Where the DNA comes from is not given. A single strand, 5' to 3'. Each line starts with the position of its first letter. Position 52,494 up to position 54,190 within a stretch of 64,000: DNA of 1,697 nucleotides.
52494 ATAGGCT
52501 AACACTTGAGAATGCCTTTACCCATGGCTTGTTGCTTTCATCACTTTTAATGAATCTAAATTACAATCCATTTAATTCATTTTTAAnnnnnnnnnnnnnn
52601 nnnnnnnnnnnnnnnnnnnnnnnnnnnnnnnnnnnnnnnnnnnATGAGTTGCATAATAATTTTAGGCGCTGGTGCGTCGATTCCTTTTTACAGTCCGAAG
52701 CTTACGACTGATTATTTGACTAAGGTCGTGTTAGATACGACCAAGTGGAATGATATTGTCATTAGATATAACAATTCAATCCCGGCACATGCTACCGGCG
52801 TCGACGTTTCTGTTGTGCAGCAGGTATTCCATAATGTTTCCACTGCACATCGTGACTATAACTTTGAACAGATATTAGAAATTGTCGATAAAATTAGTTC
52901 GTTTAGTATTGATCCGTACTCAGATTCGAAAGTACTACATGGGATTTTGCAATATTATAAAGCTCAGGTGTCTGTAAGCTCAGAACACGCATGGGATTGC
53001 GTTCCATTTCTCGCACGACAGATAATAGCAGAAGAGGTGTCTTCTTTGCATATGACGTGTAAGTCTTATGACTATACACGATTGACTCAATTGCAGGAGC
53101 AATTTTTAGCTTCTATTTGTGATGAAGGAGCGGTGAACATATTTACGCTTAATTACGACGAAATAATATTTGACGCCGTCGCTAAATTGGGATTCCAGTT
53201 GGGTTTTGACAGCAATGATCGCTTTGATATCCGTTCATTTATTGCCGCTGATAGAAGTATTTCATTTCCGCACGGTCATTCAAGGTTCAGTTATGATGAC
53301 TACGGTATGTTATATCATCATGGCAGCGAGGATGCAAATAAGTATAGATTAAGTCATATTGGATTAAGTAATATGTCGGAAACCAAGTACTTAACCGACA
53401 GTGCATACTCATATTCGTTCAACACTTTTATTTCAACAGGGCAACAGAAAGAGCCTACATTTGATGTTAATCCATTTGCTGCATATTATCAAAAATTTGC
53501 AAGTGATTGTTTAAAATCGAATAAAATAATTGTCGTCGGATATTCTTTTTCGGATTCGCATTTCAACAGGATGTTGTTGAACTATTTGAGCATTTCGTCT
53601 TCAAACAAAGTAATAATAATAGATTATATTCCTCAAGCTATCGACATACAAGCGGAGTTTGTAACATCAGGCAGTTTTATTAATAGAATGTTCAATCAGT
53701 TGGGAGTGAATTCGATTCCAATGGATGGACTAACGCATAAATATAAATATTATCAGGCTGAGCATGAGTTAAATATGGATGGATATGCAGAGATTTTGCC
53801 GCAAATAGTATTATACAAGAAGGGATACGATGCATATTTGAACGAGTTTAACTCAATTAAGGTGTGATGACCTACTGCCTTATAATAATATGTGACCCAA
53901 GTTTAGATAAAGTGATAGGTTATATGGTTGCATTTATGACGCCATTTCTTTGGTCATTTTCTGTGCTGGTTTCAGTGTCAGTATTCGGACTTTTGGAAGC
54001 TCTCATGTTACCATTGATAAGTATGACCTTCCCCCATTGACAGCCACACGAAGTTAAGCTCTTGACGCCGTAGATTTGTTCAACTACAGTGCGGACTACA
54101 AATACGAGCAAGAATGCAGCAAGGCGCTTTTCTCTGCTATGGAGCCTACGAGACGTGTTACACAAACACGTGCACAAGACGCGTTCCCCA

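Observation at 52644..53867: Stand-alone SIR2_2-family protein with all ThsA/DSR-type motifs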

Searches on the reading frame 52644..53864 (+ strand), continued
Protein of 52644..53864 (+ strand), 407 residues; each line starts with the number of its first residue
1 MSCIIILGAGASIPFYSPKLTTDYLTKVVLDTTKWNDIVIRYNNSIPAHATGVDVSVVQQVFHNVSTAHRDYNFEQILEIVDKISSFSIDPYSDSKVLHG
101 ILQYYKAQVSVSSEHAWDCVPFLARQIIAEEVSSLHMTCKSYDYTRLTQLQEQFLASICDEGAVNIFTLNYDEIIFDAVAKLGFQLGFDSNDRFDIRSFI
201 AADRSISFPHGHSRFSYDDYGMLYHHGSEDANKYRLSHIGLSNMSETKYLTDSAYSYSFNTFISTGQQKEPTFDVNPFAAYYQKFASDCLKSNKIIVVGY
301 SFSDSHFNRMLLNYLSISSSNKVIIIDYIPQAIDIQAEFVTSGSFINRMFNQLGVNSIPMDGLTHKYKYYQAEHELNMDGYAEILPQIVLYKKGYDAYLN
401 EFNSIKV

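Call 46: find_related_loci(query=A1, collection=viral_contigs, flank=6000)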
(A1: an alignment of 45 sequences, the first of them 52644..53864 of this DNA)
Query A1 (407 aa) in viral_contigs; peptide patterns used: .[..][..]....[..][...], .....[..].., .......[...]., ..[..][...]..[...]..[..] (x = any residue, [..] = any of these).
214 stretches matched a pattern; 47 encode a relative of the query (tblastn E <= 1e-3); 47 distinct loci.
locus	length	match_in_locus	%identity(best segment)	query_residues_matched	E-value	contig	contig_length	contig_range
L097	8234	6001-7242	36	5-405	3e-79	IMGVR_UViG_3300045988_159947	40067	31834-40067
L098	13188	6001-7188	35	5-404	4e-76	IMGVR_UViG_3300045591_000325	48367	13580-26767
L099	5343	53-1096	22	4-352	1e-10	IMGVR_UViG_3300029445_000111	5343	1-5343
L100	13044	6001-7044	21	4-352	1e-10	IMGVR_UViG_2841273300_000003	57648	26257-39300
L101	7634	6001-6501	28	143-311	2e-10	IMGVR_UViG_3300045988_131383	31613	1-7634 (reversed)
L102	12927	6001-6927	22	4-311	2e-10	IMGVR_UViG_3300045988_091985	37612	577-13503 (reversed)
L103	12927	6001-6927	22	4-311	2e-10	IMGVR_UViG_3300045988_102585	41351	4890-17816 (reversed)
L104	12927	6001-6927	22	4-311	2e-10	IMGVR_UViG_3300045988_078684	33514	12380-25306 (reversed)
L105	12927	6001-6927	22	4-311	2e-10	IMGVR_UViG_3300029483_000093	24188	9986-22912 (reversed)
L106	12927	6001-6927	22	4-311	2e-10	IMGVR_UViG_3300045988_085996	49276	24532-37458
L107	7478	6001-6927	22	4-311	2e-10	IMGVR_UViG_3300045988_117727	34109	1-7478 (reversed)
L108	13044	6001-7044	22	4-352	2e-10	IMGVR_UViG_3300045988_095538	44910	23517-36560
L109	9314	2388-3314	22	4-311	2e-10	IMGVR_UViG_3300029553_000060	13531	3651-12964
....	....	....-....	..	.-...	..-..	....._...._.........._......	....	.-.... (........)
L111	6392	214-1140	22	4-311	2e-10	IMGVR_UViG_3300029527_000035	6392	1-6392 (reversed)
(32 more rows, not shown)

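Call 50: search_protein_families(library=pfam, proteins=[L018:2383-5139:+, L020:7352-10501:+, L020:5651-5992:+, L020:4904-5641:+, L097:3328-5799:+, L097:1814-3313:+, L019:380-1165:+, L019:2671-3546:+, L005:3557-4282:+, L002:9310-9669:+], max_evalue=0.001)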
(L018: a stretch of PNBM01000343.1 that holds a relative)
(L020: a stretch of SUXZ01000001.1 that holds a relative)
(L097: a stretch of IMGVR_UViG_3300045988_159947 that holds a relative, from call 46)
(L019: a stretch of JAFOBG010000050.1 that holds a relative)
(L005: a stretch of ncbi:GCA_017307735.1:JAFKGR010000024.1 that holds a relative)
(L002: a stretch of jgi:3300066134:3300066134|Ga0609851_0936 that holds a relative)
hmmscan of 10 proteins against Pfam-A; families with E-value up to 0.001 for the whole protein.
L018:2383-5139:+ (918 aa): 6 families
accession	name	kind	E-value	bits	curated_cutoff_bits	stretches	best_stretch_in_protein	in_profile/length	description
PF04851.21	ResIII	-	2.4e-35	122.3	22.5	1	132-281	4-163/164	Type III restriction enzyme, res subunit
PF08463.15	EcoEI_R_C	-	2.8e-20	73.5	24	1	756-914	1-160/163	EcoEI R protein C-terminal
PF18766.7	SWI2_SNF2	-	5.1e-17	62.7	26.7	1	135-324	1-194/221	SWI2/SNF2 ATPase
PF04313.20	HSDR_N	-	6.2e-08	33.2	25.1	0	50-96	128-177/198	Type I restriction enzyme R protein N terminus (HSDR_N)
PF00270.35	DEAD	-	1.1e-07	32.2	26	1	134-283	2-163/167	DEAD/DEAH box helicase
PF00271.37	Helicase_C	-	2.5e-05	24.9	23.5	1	392-489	16-109/110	Helicase conserved C-terminal domain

L020:7352-10501:+ (1049 aa): 5 families
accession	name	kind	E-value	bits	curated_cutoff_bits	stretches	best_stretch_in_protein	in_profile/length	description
PF12770.12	CHAT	-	1.1e-47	163.3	24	1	712-1044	6-283/289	CHAT domain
PF13424.12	TPR_12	-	1.2e-08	35.5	30.1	0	404-455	13-66/77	Tetratricopeptide repeat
PF00515.34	TPR_1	-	2.5e-05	24.3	27.8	0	435-456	2-23/34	Tetratricopeptide repeat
PF07719.23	TPR_2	-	0.0003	21.1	27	0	436-456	3-23/34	Tetratricopeptide repeat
PF13374.12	TPR_10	-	0.00052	20.4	27.5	0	108-138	8-38/42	Tetratricopeptide repeat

L020:5651-5992:+ (113 aa): 0 families

L020:4904-5641:+ (245 aa): 3 families
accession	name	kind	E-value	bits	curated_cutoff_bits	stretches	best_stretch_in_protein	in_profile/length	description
PF14559.12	TPR_19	-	2.6e-05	24.9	25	0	149-201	8-63/68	Tetratricopeptide repeat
PF12895.13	ANAPC3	-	8e-05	23.3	27.2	0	132-188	23-81/82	Anaphase-promoting complex, cyclosome, subunit 3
PF25062.1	ARM_TT21_N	-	0.00098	19.3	40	0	141-192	7-56/222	Tetratricopeptide repeat protein 21 N-terminal ARM repeat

L097:3328-5799:+ (823 aa): 1 family
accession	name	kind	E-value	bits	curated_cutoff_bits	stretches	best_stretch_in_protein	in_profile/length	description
PF04851.21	ResIII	-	0.00041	20.7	22.5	1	123-279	3-150/164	Type III restriction enzyme, res subunit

L097:1814-3313:+ (499 aa): 1 family
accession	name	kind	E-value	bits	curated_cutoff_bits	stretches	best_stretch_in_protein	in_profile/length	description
PF07669.17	Eco57I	-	4.4e-32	112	25.3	1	85-260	1-171/171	Eco57I restriction-modification methylase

L019:380-1165:+ (261 aa): 0 families

L019:2671-3546:+ (291 aa): 2 families
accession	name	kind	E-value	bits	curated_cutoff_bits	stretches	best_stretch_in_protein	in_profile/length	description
PF18735.6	HEPN_RiboL-PSP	-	3.4e-05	24.3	28.4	1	113-273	14-189/191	RiboL-PSP-HEPN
PF24463.1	DUF7577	-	0.00053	20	28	1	17-31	3-16/27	Domain of unknown function (DUF7577)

L005:3557-4282:+ (241 aa): 0 families

L002:9310-9669:+ (119 aa): 0 families

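Call 59: search_protein_families(library=pfam, alignment_id=A2, max_evalue=0.001)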
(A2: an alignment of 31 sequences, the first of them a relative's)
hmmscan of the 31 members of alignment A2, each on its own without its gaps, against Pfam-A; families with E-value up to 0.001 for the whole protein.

A. member 1, L047:6726-8789:+ (687 aa): 2 families
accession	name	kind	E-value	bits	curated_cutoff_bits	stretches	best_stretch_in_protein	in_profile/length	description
PF01935.23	DUF87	-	3.7e-23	83.2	23.2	1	149-316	1-146/220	Helicase HerA, central domain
PF01580.24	FtsK_SpoIIIE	-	0.00019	21.4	24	0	170-242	39-102/221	FtsK/SpoIIIE family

B. families by the number of members that match (of 31 scanned): 7 families
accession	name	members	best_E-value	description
PF01935.23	DUF87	31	1.5e-45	Helicase HerA, central domain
PF10412.15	TrwB_AAD_bind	22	2e-07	Type IV secretion-system coupling protein DNA-binding domain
PF01580.24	FtsK_SpoIIIE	18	8.1e-08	FtsK/SpoIIIE family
PF05872.18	HerA_C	4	2.1e-12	Helicase HerA-like C-terminal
PF12846.13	AAA_10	4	9.1e-05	AAA-like domain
PF19044.6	P-loop_TraG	2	0.00029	TraG P-loop domain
PF04851.21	ResIII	1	0.00028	Type III restriction enzyme, res subunit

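Call 64: search_protein_families(library=padloc, proteins=[L047:5419-6726:+, L029:5596-6816:+, L058:5557-6699:+, P0047, P0060, P0062, P0037, P0025], max_evalue=1e-8)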
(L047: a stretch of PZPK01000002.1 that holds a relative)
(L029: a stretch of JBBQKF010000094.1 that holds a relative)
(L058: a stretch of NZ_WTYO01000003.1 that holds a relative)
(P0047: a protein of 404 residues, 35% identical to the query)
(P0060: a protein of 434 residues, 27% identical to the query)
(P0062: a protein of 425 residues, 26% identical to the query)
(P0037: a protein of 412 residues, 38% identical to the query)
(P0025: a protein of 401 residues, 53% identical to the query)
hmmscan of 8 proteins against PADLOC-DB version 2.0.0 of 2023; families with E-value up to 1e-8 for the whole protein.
L047:5419-6726:+ (436 aa): 23 families
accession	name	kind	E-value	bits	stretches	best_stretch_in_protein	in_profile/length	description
PDLC04079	SIR2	-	1.4e-162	539.1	1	29-428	25-419/430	-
PDLC04084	SIR2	-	2.6e-49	166.6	1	18-389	8-366/414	-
PDLC02186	SIR2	-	1.4e-38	131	1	39-409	15-389/412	-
PDLC04076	SIR2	-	2.5e-35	120.4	1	38-420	14-395/406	-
PDLC04093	SIR2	-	5.9e-32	109.1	1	50-384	21-324/395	-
PDLC04090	SIR2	-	1.1e-31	108.5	1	28-374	19-361/426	-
PDLC04085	SIR2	-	3.5e-28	96.7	1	141-371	150-388/463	-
PDLC04075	SIR2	-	4.1e-27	93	1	172-370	165-353/414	-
PDLC04088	SIR2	-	6e-24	82.9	1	190-377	169-339/390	-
PDLC04087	SIR2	-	4.1e-22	76.5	1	155-364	95-286/343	-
PDLC04081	SIR2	-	1.6e-21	74.9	1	180-348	122-281/345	-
PDLC04082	SIR2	-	1.9e-19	67.8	1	154-353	91-276/345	-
PDLC04094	SIR2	-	3.9e-19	67.1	1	177-357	132-288/399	-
PDLC04080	SIR2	-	2e-17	61.3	1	192-384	123-320/347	-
PDLC02414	Aga_SIR2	-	6.2e-17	59.9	1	103-367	35-262/313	-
PDLC02408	Aga_SIR2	-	3.8e-12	44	1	154-364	112-288/343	Class II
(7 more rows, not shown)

L029:5596-6816:+ (407 aa): 24 families
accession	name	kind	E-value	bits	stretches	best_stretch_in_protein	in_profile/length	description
PDLC04084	SIR2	-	1.9e-97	325.2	1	20-389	20-406/414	-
PDLC04090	SIR2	-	3.3e-81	271.6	1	25-394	27-419/426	-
PDLC04093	SIR2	-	1.8e-43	147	1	28-326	12-297/395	-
PDLC02186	SIR2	-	7.5e-37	125.4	1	24-377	11-393/412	-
PDLC04094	SIR2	-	3e-36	123.5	1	22-322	7-284/399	-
PDLC04079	SIR2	-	7.2e-35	118.4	1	32-342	41-364/430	-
PDLC04081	SIR2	-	2.4e-34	117.1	1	30-328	8-293/345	-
PDLC04076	SIR2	-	5.4e-34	116.1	1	23-346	10-357/406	-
PDLC04075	SIR2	-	1.6e-32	110.8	1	11-330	21-345/414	-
PDLC04087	SIR2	-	2.2e-28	97.1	1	45-333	21-286/343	-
PDLC04085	SIR2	-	1e-27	95.1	1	164-344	200-398/463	-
PDLC04089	SIR2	-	2.1e-26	91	1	32-396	9-327/336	-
PDLC04080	SIR2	-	9.6e-24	82.1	1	163-332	125-301/347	-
PDLC04088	SIR2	-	1.3e-23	81.8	1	159-330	169-323/390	-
PDLC04082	SIR2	-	6.9e-22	75.8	1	44-321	19-275/345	-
PDLC02414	Aga_SIR2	-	1.4e-19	68.6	1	153-359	108-283/313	-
PDLC02408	Aga_SIR2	-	2.9e-17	60.8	1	153-361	136-316/343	Class II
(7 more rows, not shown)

L058:5557-6699:+ (381 aa): 23 families
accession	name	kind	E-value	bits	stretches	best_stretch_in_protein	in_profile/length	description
PDLC04093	SIR2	-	9.2e-50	167.7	1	38-312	23-304/395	-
PDLC04084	SIR2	-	2.5e-44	150.2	1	24-342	27-367/414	-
PDLC04094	SIR2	-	1.6e-40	137.5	1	41-312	25-295/399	-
PDLC04088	SIR2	-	3.6e-39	133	1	160-326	174-341/390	-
PDLC02414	Aga_SIR2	-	4.2e-27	93.3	1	123-356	80-299/313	-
PDLC04090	SIR2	-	7.9e-27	92.5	1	23-328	28-364/426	-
PDLC04081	SIR2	-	7.6e-26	89.1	1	38-335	17-320/345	-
PDLC02408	Aga_SIR2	-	1.8e-25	87.8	1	126-331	116-307/343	Class II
PDLC04087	SIR2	-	5.1e-24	82.8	1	26-374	6-340/343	-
PDLC02186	SIR2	-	1.7e-22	78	1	26-315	16-337/412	-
PDLC04076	SIR2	-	1.5e-21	75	1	40-327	30-346/406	-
PDLC04075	SIR2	-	2.9e-19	67.1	1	120-310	143-346/414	-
PDLC04092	SIR2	-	5e-19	66.8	1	145-302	105-252/318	-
PDLC04079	SIR2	-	1.4e-18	64.7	1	14-344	22-383/430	-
PDLC04085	SIR2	-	4.7e-18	63.3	0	29-224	40-277/463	-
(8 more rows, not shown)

P0047 (404 aa): 2 families
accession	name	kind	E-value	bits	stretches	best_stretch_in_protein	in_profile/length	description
PDLC02414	Aga_SIR2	-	8.2e-16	56.2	1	55-343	24-276/313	-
PDLC02408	Aga_SIR2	-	1.6e-13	48.5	1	118-336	112-298/343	Class II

P0060 (434 aa): 2 families
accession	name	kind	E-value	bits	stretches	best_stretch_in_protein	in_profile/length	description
PDLC02414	Aga_SIR2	-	8.6e-12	43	0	298-353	206-261/313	-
PDLC02408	Aga_SIR2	-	3.2e-10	37.7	0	298-352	235-290/343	Class II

P0062 (425 aa): 3 families
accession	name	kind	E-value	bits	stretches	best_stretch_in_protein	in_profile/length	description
PDLC02414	Aga_SIR2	-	1.1e-14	52.5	1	165-400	114-294/313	-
PDLC02408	Aga_SIR2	-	4.2e-11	40.5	0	165-349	144-291/343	Class II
PDLC04093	SIR2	-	3.3e-09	34.2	0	283-348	242-307/395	-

P0037 (412 aa): 1 family
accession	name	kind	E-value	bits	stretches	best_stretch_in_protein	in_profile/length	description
PDLC02414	Aga_SIR2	-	3.3e-09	34.5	0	272-327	207-262/313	-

P0025 (401 aa): 3 families
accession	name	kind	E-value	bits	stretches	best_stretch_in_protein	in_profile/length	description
PDLC02414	Aga_SIR2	-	2.4e-17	61.3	1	48-362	32-274/313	-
PDLC02408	Aga_SIR2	-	6.5e-15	53.1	1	134-335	124-294/343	Class II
PDLC04093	SIR2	-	8.6e-09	32.8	0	278-325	253-301/395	-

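Call 69: search_dna_similar(query=window:52644-53864:+, collection=phages, mode=protein, max_evalue=0.00001, max_rows=15)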
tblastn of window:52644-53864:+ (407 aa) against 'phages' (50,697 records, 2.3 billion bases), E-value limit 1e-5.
No match.

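Call 70: search_dna_similar(query=window:52644-53864:+, collection=plasmids, mode=protein, max_evalue=0.00001, max_rows=15)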
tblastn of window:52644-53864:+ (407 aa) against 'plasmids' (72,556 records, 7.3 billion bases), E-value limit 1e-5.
Records with a match: 1; places in all: 1; records where one place covers at least 80% of the query: 0.
Best place of each record, by identity: <60% 1.
By first word of the organism name: Microvirga 1.
By predicted mobility (MOB-suite, as given by PLSDB): non-mobilizable 1.
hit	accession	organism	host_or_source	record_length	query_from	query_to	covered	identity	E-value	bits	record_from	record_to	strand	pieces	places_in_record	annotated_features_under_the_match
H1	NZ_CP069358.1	Microvirga sp. VF16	Vachellia farnesiana,Cell culture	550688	3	323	79%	25.6%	8e-9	66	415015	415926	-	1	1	SIR2 family protein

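Call 71: list_cluster_members(proteins=[P0001, P0022, P0040])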
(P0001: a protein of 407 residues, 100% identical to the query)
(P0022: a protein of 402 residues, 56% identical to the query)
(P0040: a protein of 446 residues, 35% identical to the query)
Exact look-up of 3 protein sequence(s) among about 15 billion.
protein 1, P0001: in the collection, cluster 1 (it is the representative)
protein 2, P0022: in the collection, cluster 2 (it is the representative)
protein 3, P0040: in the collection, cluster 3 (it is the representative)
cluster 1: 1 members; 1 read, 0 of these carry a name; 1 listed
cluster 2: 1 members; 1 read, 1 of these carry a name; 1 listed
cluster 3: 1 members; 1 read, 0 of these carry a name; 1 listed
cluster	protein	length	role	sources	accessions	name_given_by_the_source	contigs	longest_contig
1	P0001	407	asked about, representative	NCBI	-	-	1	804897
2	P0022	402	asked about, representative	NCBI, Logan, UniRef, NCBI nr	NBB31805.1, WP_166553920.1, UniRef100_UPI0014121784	SIR2 family protein [Cellulophaga sp. BC115SP] | SIR2 family protein n=1 Tax=Cellulophaga sp. BC115SP TaxID=2683263 RepID=UPI0014121784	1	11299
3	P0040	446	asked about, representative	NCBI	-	-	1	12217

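Call 78: fold_search(model_id=the predicted structure, library=viral)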
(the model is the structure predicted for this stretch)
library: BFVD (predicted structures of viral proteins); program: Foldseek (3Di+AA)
matches with E <= 10: 187; with E <= 0.001: 1
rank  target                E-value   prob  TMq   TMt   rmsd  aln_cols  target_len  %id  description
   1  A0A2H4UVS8            3.9e-04  1.00  0.31  0.50  11.4       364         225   12  NAD-dependent protein deacylase [Bodo saltans virus]
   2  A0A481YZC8            8.3e-03  0.85  0.30  0.37  14.3       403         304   11  Sir2 family protein [Marseillevirus LCMAC202]
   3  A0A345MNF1            7.7e-02  0.51  0.27  0.38  13.2       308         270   12  (no name in the UniProt tables at hand)
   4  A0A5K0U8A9            3.3e-01  0.07  0.13  0.12  15.7       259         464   10  Alkaline phosphatase family protein [Yasminevirus sp. GU-2018]
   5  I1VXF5                3.7e-01  0.18  0.15  0.09  13.0       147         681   13  (no name in the UniProt tables at hand)
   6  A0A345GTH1            5.4e-01  0.30  0.28  0.46  10.7       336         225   10  Deacetylase sirtuin-type domain-containing protein [Streptomyces phage Annadreamy]
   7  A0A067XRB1            7.2e-01  0.05  0.14  0.14  15.7       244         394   10  (no name in the UniProt tables at hand)
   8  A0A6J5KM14            9.5e-01  0.07  0.15  0.10  15.6       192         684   12  Tail sheath protein [uncultured Caudovirales phage]
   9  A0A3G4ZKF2            1.1e+00  0.03  0.13  0.15  15.0       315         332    9  Uncharacterized protein [Terrestrivirus sp.]
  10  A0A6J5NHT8            1.3e+00  0.06  0.11  0.07  10.8        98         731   12  Uncharacterized protein [uncultured Caudovirales phage]
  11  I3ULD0                1.3e+00  0.03  0.20  0.13  25.5       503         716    9  (no name in the UniProt tables at hand)
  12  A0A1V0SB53            1.3e+00  0.06  0.18  0.19  14.8       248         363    8  Uncharacterized protein [Catovirus CTV1]
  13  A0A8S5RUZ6            1.3e+00  0.01  0.10  0.11  26.8       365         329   12  AAA domain protein [Siphoviridae sp. ctHip2]
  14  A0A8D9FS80            1.4e+00  0.14  0.12  0.19   7.2       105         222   11  Putative replicative DNA helicase [uncultured marine phage]
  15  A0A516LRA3            1.4e+00  0.11  0.19  0.36  10.0       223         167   10  (no name in the UniProt tables at hand)
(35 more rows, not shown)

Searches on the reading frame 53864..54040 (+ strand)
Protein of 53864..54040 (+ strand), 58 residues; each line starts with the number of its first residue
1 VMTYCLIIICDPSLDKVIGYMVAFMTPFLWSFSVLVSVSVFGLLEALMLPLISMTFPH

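Call 73: search_protein_families(library=pfam, proteins=[window:53864-54040:+], max_evalue=1)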
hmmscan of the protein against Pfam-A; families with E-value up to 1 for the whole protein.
window:53864-54040:+ (58 aa): 0 families
